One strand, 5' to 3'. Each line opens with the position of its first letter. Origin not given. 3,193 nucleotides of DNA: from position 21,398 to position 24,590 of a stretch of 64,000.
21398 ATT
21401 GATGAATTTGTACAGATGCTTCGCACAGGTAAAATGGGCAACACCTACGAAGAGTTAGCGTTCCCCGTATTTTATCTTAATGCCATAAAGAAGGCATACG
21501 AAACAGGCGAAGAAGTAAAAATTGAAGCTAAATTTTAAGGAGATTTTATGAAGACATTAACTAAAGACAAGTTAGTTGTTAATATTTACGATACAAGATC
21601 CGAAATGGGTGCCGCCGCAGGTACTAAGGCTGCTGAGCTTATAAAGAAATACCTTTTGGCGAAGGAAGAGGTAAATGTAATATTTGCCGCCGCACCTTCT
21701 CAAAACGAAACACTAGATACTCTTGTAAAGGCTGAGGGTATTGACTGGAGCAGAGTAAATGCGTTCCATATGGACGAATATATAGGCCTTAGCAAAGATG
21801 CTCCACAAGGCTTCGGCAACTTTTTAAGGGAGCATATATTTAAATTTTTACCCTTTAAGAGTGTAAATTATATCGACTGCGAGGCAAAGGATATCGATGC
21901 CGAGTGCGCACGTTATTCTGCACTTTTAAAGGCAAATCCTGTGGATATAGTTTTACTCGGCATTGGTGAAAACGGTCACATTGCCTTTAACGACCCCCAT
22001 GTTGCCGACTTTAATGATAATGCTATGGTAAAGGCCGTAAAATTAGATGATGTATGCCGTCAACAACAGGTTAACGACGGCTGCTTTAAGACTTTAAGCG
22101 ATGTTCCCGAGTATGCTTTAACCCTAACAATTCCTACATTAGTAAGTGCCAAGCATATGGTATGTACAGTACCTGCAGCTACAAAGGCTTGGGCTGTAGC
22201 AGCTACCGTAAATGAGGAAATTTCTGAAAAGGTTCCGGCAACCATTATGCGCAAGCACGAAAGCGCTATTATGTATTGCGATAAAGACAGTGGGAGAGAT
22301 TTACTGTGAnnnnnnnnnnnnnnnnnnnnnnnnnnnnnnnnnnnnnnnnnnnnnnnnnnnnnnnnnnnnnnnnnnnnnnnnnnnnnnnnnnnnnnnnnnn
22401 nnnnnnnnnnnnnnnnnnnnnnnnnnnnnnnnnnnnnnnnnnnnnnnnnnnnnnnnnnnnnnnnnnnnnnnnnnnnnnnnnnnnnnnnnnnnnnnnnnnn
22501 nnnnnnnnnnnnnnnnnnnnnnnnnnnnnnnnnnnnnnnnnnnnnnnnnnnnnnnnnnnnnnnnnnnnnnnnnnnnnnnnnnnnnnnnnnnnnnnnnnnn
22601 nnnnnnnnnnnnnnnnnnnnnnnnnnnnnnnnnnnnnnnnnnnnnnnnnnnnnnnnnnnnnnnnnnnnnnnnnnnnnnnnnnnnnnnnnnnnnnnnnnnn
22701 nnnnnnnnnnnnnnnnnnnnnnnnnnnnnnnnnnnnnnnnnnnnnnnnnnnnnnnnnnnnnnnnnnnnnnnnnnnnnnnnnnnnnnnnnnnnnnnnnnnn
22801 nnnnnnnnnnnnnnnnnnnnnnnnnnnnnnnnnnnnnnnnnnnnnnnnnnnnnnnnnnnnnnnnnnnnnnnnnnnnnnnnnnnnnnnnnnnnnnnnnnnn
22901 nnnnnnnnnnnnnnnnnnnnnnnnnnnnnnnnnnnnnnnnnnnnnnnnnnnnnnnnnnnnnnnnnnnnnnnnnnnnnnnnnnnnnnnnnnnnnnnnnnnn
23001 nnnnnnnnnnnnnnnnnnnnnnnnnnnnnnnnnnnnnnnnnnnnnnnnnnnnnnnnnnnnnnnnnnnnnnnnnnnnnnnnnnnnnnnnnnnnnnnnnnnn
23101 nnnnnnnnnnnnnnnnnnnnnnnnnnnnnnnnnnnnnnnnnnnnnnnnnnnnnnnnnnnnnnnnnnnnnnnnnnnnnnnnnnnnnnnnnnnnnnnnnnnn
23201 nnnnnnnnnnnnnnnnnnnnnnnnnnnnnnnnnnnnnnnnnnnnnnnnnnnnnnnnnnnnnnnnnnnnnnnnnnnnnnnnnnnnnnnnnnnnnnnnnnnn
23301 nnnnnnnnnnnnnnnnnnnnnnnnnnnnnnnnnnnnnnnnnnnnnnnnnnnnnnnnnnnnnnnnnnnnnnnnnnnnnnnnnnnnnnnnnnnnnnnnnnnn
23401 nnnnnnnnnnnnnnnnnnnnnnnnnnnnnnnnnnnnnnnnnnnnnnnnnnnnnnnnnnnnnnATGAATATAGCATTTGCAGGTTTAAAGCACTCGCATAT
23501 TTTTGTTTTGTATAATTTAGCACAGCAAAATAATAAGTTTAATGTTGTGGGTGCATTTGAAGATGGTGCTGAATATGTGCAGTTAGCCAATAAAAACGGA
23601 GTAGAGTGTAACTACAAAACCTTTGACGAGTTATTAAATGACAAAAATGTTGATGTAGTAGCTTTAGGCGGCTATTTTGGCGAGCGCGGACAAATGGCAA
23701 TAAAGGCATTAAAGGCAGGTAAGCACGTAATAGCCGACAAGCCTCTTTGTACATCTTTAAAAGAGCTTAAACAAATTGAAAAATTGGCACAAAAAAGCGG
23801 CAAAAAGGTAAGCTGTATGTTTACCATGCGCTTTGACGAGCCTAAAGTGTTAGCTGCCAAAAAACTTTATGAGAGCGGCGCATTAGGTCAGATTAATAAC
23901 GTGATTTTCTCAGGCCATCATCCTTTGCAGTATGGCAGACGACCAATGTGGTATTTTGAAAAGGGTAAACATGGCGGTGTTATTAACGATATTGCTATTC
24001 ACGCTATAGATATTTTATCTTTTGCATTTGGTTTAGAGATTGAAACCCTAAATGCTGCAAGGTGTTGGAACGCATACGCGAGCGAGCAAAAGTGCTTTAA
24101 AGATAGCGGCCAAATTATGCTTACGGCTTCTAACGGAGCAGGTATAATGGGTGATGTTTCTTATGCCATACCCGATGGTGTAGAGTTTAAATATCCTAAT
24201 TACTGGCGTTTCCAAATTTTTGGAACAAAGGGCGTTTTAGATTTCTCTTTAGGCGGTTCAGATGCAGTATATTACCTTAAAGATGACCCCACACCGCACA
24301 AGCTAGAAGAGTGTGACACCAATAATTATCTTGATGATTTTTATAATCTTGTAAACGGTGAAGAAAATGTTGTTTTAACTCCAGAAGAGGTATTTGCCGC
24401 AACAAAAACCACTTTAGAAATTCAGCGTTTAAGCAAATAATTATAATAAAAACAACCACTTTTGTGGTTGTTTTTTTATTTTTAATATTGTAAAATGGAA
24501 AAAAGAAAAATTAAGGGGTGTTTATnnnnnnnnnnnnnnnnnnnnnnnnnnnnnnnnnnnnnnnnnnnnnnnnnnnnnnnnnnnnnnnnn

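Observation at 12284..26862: AraC-linked amino-sugar locus mixing NagA/NagB/GH20 with biosynthetic-type aminotransferases and MocA-family dehydrogenases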

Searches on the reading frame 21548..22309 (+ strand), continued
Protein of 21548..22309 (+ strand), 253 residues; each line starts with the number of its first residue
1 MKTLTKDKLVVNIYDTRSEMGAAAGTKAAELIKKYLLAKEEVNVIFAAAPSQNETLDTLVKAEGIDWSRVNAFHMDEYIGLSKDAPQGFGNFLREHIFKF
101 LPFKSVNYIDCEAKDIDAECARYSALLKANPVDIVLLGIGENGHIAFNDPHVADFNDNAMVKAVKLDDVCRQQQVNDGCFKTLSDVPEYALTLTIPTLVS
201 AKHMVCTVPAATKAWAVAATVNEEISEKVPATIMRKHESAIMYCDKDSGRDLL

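Call 63: find_encoding_contigs(protein=P0265, flank=10000, max_places=2)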
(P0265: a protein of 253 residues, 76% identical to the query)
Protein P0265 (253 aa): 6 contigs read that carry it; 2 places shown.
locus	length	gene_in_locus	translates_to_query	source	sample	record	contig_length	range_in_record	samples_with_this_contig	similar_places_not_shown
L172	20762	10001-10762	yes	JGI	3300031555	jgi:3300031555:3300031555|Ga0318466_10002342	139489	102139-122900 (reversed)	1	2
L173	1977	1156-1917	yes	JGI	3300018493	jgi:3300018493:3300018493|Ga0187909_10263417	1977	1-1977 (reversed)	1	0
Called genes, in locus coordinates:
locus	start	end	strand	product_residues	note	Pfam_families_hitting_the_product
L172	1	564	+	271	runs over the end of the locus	-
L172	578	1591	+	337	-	PF01408:GFO_IDH_MocA, PF22725:GFO_IDH_MocA_C3, PF02894:GFO_IDH_MocA_C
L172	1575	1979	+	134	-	PF14287:DUF4368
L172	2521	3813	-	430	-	PF04734:Ceramidase_alk (weak)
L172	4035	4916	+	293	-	PF02311:AraC_binding (faint), PF00165:HTH_AraC, PF12833:HTH_18, PF00165:HTH_AraC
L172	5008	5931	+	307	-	PF04909:Amidohydro_2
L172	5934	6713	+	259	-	PF04951:Peptidase_M55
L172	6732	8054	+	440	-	PF00155:Aminotran_1_2, PF01041:DegT_DnrJ_EryC1, PF00266:Aminotran_5 (weak), PF01053:Cys_Met_Meta_PP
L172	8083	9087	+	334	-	PF01408:GFO_IDH_MocA, PF03447:NAD_binding_3 (weak), PF02894:GFO_IDH_MocA_C, PF22725:GFO_IDH_MocA_C3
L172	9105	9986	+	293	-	PF01408:GFO_IDH_MocA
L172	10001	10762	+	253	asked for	PF01182:Glucosamine_iso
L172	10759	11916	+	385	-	PF01979:Amidohydro_1, PF07969:Amidohydro_3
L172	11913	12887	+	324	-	PF01408:GFO_IDH_MocA, PF02894:GFO_IDH_MocA_C, PF22685:Gal80p_C-like (weak), PF22725:GFO_IDH_MocA_C3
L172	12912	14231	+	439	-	PF00155:Aminotran_1_2 (weak), PF00266:Aminotran_5 (weak), PF01041:DegT_DnrJ_EryC1, PF01212:Beta_elim_lyase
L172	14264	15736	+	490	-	PF22848:ASD1_dom, PF06964:Alpha-L-AF_C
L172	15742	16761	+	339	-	PF00657:Lipase_GDSL, PF13472:Lipase_GDSL_2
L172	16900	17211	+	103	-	PF06949:DUF1292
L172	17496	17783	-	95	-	-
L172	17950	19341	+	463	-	PF28494:GlyRS_ins_1 (weak), PF00587:tRNA-synt_2b, PF03129:HGTP_anticodon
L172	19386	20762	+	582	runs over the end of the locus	PF02690:Na_Pi_cotrans, PF01895:PhoU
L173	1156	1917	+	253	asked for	PF01182:Glucosamine_iso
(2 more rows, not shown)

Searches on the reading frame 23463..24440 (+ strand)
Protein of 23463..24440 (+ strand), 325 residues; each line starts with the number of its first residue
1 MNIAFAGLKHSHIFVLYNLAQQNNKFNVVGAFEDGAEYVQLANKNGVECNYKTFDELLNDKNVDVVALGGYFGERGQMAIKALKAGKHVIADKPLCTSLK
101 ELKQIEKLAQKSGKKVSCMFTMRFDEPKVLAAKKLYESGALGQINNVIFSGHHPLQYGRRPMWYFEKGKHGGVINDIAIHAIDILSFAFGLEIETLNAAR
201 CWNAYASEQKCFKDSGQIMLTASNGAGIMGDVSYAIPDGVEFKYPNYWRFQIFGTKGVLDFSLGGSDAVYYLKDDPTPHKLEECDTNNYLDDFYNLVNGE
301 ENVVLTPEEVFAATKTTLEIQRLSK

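Call 4: search_protein_families(library=pfam, proteins=[window:23463-24440:+])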
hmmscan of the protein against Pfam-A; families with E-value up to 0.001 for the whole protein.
window:23463-24440:+ (325 aa): 4 families
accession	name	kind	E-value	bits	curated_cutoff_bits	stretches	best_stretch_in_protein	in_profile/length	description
PF22725.1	GFO_IDH_MocA_C3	-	1.7e-17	64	27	1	130-259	2-123/124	GFO/IDH/MocA C-terminal domain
PF01408.29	GFO_IDH_MocA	-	6.2e-17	62.8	24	1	14-118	14-118/120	Oxidoreductase family, NAD-binding Rossmann fold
PF02894.22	GFO_IDH_MocA_C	-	1.8e-07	31.6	22.9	1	133-312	1-198/218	Oxidoreductase family, C-terminal alpha/beta domain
PF22685.1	Gal80p_C-like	-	9.7e-06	26.3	29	1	127-201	1-79/152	Gal80p, C-terminal domain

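Call 6: search_protein_families(library=ncbifam, proteins=[window:23463-24440:+], max_evalue=0.00001)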
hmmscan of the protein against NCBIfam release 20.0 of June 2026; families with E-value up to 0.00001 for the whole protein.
window:23463-24440:+ (325 aa): 7 families
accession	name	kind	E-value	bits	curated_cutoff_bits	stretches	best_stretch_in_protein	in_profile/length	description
TIGR04380.1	myo_inos_iolG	equivalog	4e-22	78.5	355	1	20-268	21-259/330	inositol 2-dehydrogenase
NF052479.1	LevoglcsnDh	equivalog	1.4e-18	66.7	650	1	28-202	41-215/386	levoglucosan dehydrogenase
NF040723.1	UDP-GlcNAcDh_Arch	equivalog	4.3e-17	62.6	450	1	12-237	15-220/302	UDP-N-acetylglucosamine 3-dehydrogenase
NF008607.0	PRK11579.1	subfamily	3.9e-15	55.7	330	1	55-191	57-191/346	oxidoreductase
NF007574.0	PRK10206.1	equivalog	2.5e-14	53.1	352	1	2-183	4-181/345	oxidoreductase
NF052679.1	InsChiInosDhIolG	equivalog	3.7e-10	39.3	540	1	51-235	55-230/343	bifunctional inositol 2-dehydrogenase/D-chiro-inositol 1-dehydrogenase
NF058563.1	BT_2159_fam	equivalog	9.3e-10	38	650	1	7-237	7-225/350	disaccharide 3-dehydrogenase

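Call 76: search_solved_structures(query=window:23463-24440:+, max_evalue=1e-8)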
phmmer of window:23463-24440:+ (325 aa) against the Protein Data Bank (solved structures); distinct sequences matched with E-value up to 1e-8: 36.
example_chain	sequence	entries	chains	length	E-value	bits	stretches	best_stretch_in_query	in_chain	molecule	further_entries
3u3x_A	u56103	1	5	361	4.1e-30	108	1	3-260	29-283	Oxidoreductase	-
2p2s_A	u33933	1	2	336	5.6e-25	91.2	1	4-272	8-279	Putative oxidoreductase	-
3ip3_A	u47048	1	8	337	1.1e-20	77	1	49-320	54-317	Oxidoreductase, putative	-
3e18_A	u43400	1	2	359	9.8e-15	57.5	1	18-265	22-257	oxidoreductase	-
4n54_A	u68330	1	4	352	1.6e-14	56.8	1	43-322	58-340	Inositol dehydrogenase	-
4mkx_A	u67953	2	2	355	1.6e-14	56.8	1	43-322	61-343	Inositol dehydrogenase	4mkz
5a02_A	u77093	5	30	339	1.1e-12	50.8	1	49-200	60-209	ALDOSE-ALDOSE OXIDOREDUCTASE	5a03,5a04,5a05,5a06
3ezy_A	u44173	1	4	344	1.6e-12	50.2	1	40-257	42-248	Dehydrogenase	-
6a3f_A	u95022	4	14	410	2.7e-12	49.5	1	40-231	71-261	Putative dehydrogenase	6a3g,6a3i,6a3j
3hnp_A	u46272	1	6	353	1.1e-11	47.5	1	42-190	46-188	Oxidoreductase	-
7xr9_A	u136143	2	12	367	1.1e-11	47.4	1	53-188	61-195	DgpA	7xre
4gqa_A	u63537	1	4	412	1.4e-11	47.1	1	33-202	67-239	NAD binding Oxidoreductase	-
3kux_A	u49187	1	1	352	1.5e-11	47.1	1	57-198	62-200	Putative oxidoreductase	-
9m3d_B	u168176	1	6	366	2.5e-11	46.3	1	38-185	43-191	DgpA1 from W974-1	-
3ec7_A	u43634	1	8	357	2.7e-11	46.2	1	43-229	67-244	Putative Dehydrogenase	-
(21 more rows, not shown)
